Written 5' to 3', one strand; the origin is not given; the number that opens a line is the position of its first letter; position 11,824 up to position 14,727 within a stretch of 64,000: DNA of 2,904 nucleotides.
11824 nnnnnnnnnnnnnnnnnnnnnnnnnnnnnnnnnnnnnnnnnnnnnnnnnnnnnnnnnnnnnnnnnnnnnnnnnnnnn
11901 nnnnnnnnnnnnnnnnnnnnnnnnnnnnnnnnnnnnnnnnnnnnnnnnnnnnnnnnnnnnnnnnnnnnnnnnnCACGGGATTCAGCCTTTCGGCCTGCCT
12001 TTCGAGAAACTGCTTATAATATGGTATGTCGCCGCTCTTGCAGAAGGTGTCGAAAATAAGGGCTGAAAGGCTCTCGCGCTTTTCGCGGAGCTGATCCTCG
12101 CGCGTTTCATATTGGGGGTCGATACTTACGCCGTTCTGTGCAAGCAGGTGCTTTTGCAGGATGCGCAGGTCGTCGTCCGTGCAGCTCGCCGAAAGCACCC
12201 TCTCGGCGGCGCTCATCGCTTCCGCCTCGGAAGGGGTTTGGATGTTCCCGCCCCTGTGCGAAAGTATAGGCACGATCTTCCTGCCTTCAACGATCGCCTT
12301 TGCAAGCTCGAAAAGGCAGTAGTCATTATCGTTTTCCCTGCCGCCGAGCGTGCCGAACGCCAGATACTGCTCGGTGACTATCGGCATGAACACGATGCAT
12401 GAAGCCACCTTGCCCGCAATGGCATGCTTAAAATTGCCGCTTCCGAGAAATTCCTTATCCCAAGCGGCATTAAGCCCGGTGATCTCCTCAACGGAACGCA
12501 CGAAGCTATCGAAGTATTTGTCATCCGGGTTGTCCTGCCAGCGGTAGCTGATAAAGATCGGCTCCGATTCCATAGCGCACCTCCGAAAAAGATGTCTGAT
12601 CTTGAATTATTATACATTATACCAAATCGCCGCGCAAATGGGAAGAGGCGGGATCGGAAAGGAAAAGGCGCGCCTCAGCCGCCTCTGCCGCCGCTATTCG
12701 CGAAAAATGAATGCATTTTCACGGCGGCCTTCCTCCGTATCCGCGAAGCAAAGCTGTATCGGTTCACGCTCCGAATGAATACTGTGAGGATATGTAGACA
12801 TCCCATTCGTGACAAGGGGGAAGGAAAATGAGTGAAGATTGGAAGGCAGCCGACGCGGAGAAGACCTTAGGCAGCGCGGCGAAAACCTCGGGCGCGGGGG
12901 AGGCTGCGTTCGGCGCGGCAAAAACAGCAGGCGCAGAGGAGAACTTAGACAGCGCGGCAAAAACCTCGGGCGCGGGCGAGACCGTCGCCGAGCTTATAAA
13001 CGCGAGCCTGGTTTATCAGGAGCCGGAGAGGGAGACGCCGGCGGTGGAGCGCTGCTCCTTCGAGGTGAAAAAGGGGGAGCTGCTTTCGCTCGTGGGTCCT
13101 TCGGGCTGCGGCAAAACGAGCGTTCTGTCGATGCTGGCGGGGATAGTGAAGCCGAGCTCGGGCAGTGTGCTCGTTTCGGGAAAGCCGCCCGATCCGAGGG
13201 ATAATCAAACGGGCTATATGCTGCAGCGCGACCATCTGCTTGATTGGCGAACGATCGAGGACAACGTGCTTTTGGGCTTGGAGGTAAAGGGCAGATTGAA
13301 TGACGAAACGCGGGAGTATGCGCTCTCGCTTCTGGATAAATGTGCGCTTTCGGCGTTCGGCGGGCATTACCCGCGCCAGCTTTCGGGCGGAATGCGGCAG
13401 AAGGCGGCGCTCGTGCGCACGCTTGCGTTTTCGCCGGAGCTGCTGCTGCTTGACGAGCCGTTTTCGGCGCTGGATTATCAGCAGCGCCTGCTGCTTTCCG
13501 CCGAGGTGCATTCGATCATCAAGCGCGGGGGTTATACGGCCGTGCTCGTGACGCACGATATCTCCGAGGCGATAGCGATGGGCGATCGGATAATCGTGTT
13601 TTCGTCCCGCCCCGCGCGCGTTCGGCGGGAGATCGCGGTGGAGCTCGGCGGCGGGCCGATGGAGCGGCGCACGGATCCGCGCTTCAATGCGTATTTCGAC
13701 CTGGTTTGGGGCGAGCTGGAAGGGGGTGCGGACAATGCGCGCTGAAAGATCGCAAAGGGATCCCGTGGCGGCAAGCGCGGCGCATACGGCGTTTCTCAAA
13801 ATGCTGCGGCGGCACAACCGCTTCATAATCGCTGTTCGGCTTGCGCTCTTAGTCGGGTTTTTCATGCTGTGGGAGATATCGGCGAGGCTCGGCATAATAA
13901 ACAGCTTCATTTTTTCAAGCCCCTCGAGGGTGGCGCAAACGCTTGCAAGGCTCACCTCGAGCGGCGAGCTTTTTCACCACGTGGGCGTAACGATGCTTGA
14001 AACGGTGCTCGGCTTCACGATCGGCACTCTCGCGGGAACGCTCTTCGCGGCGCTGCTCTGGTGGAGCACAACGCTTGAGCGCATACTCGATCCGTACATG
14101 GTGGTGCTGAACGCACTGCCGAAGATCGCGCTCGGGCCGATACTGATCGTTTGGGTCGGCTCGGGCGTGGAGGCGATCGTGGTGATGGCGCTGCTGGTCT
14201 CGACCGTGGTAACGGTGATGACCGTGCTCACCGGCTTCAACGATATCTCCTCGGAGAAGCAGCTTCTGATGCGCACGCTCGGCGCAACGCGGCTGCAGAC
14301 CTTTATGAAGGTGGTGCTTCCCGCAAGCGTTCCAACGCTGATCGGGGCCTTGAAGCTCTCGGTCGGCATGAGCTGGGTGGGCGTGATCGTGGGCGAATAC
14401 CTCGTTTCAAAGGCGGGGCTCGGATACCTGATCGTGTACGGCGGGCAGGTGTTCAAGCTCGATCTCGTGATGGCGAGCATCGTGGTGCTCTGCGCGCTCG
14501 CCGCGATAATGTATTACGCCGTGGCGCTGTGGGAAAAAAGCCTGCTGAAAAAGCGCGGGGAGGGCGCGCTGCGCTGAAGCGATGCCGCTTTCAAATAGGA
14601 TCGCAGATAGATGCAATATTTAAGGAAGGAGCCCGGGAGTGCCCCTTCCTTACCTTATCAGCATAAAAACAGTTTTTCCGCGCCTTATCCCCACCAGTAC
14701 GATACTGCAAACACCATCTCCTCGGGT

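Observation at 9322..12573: Solo TIR-NACHT-LRR gene: plant-TNL-like architecture in a Clostridial chromosome (candidate NLR-type defence sensor)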

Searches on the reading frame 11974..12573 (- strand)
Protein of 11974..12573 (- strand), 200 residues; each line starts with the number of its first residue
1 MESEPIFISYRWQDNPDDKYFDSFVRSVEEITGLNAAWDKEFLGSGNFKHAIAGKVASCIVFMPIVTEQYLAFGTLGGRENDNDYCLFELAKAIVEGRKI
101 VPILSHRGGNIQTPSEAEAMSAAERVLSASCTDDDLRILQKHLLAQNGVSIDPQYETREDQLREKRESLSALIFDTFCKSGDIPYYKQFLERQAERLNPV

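Call 42: search_solved_structures(query=A2, max_evalue=0.01, show_alignments=2)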
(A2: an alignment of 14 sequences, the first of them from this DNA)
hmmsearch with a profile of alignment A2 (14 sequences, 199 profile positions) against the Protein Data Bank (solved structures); distinct sequences matched with E-value up to 0.01: 21.
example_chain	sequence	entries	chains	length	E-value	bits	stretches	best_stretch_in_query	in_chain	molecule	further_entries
6o0u_A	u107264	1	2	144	2.3e-11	46.8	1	6-123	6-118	Sterile alpha and TIR motif-containing protein 1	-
10ra_A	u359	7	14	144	2.8e-11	46.6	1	6-122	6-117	Sterile alpha and TIR motif-containing protein 1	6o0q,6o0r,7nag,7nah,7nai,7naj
9mw1_B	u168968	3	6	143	3.1e-11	46.4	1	7-122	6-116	NAD(+) hydrolase SARM1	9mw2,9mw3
9tzw_A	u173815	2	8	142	3.2e-11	46.4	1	7-122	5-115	NAD(+) hydrolase SARM1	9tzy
10rb_A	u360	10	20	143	3.4e-11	46.3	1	7-122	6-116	NAD(+) hydrolase SARM1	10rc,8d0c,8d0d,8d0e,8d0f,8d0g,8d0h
9hq0_A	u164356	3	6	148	3.6e-11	46.2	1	7-122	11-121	NAD(+) hydrolase SARM1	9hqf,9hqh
8p2m_A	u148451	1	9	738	3.9e-10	42.8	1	3-107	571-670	NAD(+) hydrolase tir-1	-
6o0v_A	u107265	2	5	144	4.3e-10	42.7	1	6-122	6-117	Sterile alpha and TIR motif-containing protein 1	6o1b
6wpk_A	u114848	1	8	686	6.3e-10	42.1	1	7-123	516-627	NAD(+) hydrolase SARM1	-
7ld0_A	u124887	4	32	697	6.5e-10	42.1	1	7-123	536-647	NAD(+) hydrolase SARM1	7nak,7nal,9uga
7djt_A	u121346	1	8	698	6.5e-10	42.1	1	7-123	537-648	NAD(+) hydrolase SARM1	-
7knq_A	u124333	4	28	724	6.9e-10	42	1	7-123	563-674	NAD(+) hydrolase SARM1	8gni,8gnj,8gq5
9l2d_A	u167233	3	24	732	7e-10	42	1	7-123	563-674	NAD(+) hydrolase SARM1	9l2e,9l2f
7cm5_A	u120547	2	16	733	7e-10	42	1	7-123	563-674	NAD(+) hydrolase SARM1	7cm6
9l2g_A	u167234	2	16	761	7.4e-10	41.9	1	7-123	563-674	NAD(+) hydrolase SARM1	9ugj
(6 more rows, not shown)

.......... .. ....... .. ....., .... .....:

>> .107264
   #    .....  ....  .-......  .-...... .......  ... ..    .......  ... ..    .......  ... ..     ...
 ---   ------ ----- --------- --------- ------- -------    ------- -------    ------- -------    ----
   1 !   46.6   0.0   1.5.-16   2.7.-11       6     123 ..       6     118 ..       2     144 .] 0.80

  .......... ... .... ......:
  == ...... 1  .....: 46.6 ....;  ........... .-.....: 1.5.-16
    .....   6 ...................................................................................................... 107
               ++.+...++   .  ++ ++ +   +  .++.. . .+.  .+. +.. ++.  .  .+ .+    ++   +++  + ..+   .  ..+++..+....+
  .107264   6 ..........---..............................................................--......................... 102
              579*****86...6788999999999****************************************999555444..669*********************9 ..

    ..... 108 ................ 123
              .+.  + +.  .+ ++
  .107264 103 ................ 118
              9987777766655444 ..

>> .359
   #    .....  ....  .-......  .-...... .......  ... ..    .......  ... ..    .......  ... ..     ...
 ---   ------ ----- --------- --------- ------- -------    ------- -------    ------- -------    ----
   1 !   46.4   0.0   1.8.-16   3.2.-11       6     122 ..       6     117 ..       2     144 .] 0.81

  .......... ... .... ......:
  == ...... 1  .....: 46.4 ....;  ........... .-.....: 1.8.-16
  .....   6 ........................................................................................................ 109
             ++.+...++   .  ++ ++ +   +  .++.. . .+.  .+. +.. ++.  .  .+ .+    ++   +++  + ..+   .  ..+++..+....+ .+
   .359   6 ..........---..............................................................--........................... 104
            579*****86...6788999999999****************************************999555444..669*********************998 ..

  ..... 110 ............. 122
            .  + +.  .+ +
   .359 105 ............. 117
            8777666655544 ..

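Call 76: predict_structure(alignment_id=A2)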
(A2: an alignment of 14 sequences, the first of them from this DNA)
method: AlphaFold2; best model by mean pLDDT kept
length: 200 residues; sequences in the alignment: 14
mean_pLDDT: 80.3   pTM: 0.81
mean pLDDT of the five models: 80.3, 80.1, 79.6, 77.5, 77.3
residues with pLDDT >= 90: 55; 70-90: 95; 50-70: 47; < 50: 3
segments of 3 or more residues with pLDDT < 50: none
pLDDT, mean of each block of 10 residues (from residue 1): 78 69 86 82 66 88 89 80 82 94 73 87 93 93 89 70 84 76 65 62
secondary structure, 60 per line:
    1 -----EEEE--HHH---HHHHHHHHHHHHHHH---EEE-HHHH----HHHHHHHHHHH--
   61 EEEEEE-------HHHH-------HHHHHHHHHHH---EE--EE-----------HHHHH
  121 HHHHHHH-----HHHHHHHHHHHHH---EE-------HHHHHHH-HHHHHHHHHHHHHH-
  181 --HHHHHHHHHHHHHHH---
elements in order: E6-9 H18-32 E36-38 H40-43 H48-58 E61-66 H74-77 H85-95 H116-127 H133-145 H158-164 H166-179 H183-197

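Call 79: fold_search(model_id=the predicted structure, library=pdb)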
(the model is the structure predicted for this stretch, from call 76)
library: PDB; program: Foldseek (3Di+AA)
matches with E <= 10: 1134; with E <= 0.001: 35
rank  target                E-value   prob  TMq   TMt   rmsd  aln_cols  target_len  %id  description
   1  7dfv_B                4.8e-06  1.00  0.52  0.23   9.9       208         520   13  Cryo-EM structure of plant NLR RPP1 tetramer core part (released 2020-12-16)
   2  7crc_B                6.8e-06  1.00  0.52  0.11  10.0       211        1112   14  Cryo-EM structure of plant NLR RPP1 tetramer in complex with ATR1 (released 2020-12-16)
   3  7xoz_A                1.3e-05  1.00  0.48  0.57   7.0       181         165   12  Crystal structure of RPPT-TIR (released 2023-11-08)
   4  7rts                  1.6e-05  1.00  0.51  0.61   6.8       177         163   14  Crystal structure of the TIR domain from the grapevine disease resistance protein RUN1 without the AE interface (released 2021-10-13)
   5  7vu8                  2.4e-05  1.00  0.53  0.61   6.7       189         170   16  L7-Tir domain with bound ligand (released 2022-06-01)
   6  3ozi_B                2.8e-05  1.00  0.52  0.60   6.8       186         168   14  Crystal structure of the TIR domain from the flax disease resistance protein L6 (released 2011-04-27)
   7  4c6t_D                3.4e-05  1.00  0.51  0.60   6.4       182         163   12  Crystal structure of the RPS4 and RRS1 TIR domain heterodimer (released 2014-05-28)
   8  9ugj_B                5.3e-05  1.00  0.46  0.62   5.8       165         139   20  Structure of SARM1 bound to SIR3-ADPR (released 2026-02-18)
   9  7dfv_A                5.3e-05  1.00  0.46  0.20   9.8       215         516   14  Cryo-EM structure of plant NLR RPP1 tetramer core part (released 2020-12-16)
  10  7xoz_B                5.6e-05  1.00  0.52  0.61   6.5       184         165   12  Crystal structure of RPPT-TIR (released 2023-11-08)
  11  5ku7_A                7.5e-05  1.00  0.57  0.66   6.3       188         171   15  Crystal structure of the TIR domain from the Muscadinia rotundifolia disease resistance protein RPV1 (released 2017-02-15)
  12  4c6r_A                7.9e-05  1.00  0.52  0.62   6.4       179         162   14  Crystal structure of the TIR domain from the Arabidopsis Thaliana disease resistance protein RPS4 (released 2014-05-28)
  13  8qlp_E                1.0e-04  1.00  0.44  0.23   8.7       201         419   15  CryoEM structure of the RNA/DNA bound SPARTA (BabAgo/TIR-APAZ) tetrameric complex (released 2024-01-31)
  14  7rx1_A                1.1e-04  1.00  0.55  0.62   6.4       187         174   16  Crystal structure of the TIR domain from the grapevine disease resistance protein RUN1 (released 2021-10-13)
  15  9ugj_F                1.1e-04  1.00  0.44  0.61   6.3       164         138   19  Structure of SARM1 bound to SIR3-ADPR (released 2026-02-18)
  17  3ozi_A                1.2e-04  1.00  0.52  0.60   6.9       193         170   16  Crystal structure of the TIR domain from the flax disease resistance protein L6 (released 2011-04-27)
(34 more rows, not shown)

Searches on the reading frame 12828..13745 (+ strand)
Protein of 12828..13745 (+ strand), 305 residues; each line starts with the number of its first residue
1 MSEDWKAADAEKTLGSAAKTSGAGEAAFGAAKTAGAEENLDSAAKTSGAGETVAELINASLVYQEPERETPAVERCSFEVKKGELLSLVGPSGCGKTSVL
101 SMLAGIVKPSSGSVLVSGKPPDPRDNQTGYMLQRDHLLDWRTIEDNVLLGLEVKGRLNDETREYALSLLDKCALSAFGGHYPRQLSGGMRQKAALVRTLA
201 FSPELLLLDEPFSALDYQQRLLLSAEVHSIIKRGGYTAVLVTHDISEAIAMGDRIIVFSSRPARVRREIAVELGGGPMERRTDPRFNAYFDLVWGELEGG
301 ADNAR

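Call 9: search_protein_families(library=pfam, proteins=[window:12828-13745:+], max_evalue=0.001)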
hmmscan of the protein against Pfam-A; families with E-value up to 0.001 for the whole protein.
window:12828-13745:+ (305 aa): 2 families
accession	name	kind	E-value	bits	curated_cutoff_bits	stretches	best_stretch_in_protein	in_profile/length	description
PF00005.33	ABC_tran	-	3.7e-27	96.1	25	1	74-212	2-136/137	ABC transporter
PF13304.12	AAA_21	-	1.9e-07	31.9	27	0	182-245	235-300/304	AAA domain, putative AbiEii toxin, Type IV TA system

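Call 56: find_related_loci(query=window:12828-13745:+, collection=genome_contigs, flank=8000)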
Query window:12828-13745:+ (305 aa) in genome_contigs; peptide patterns used: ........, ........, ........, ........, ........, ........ (x = any residue, [..] = any of these).
93 stretches matched a pattern; 23 encode a relative of the query (tblastn E <= 1e-3); 23 distinct loci.
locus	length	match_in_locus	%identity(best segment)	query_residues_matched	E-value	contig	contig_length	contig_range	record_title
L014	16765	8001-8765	85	50-304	3e-144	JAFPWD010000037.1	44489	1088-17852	MAG: Clostridia bacterium isolate RGIG1529 Goat_Abomasum-5__c815, whole genome shotgun sequence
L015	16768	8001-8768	85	50-305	8e-143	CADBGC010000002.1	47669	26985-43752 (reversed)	MAG: uncultured Clostridiales bacterium isolate RUG13931 genome assembly, contig: RUG13931_asm_2, whole genome shotgun s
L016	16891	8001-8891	66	15-300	2e-126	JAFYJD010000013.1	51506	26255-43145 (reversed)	MAG: Clostridia bacterium isolate RGIG7138 Water_buffalos_Abomasum-4__c567890, whole genome shotgun sequence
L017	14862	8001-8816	71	43-300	5e-122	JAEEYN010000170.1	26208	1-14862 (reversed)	MAG: Bacillota bacterium isolate Tb.RUG.61 k141_8500772_flag=0_multi=30.0903_len=26208, whole genome shotgun sequence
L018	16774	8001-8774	73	49-300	1e-120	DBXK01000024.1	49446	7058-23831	MAG TPA_asm: Christensenella sp. UBA1214 UBA1214_contig_63003, whole genome shotgun sequence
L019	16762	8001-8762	74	53-297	1e-116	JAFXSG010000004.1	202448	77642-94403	MAG: Clostridia bacterium isolate RGIG6699 Sheep_Rumen-2__c3871, whole genome shotgun sequence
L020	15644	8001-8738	68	53-297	2e-112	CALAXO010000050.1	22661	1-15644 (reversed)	MAG TPA_asm: uncultured Clostridia bacterium isolate SRR1747021_bin.129_CONCOCT_v1.1_MAG genome assembly, contig: ERZ808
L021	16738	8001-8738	68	53-297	5e-112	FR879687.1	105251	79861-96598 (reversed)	Clostridium sp. CAG:138 genomic scaffold, scf41, whole genome shotgun sequence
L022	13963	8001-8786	58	51-297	4e-92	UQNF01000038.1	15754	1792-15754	uncultured Clostridium sp. isolate UMGS453 genome assembly, contig: NODE_2195_length_15754_cov_7.308364, whole genome sh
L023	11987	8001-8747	53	50-303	6e-89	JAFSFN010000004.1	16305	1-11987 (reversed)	MAG: Clostridia bacterium isolate RGIG3096 Goat_Rectum-6__c13592, whole genome shotgun sequence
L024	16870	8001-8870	67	16-294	2e-110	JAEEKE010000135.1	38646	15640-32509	MAG: Bacillota bacterium isolate Tb.RUG.186 k141_12402571_flag=0_multi=32.9018_len=38646, whole genome shotgun sequence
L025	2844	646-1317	44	70-293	1e-52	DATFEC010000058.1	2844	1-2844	MAG TPA_asm: Candidatus Limnocylindria bacterium isolate SMAG_U8597 k141_944327, whole genome shotgun sequence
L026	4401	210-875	44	69-290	1e-52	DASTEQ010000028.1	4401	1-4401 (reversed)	MAG TPA_asm: Candidatus Limnocylindria bacterium isolate SMAG_U851 k141_628100, whole genome shotgun sequence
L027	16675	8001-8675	44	69-293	3e-52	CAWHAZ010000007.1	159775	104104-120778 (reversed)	MAG: uncultured Chloroflexia bacterium isolate MFD00962.bin.1.263 genome assembly, contig: contig_57613, whole genome sh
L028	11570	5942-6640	44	46-273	2e-51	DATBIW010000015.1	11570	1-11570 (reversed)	MAG TPA_asm: Candidatus Limnocylindria bacterium isolate SMAG_U3904 k141_3952917, whole genome shotgun sequence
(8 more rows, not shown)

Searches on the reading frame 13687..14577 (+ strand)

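Call 9: search_protein_families(library=pfam, proteins=[window:13687-14577:+], max_evalue=0.001)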
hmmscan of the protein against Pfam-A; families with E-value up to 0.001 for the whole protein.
window:13687-14577:+ (296 aa): 1 family
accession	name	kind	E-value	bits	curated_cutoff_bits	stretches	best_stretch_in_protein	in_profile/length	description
PF00528.27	BPD_transp_1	-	1e-23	84.5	26.4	1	113-278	1-174/184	Binding-protein-dependent transport system inner membrane component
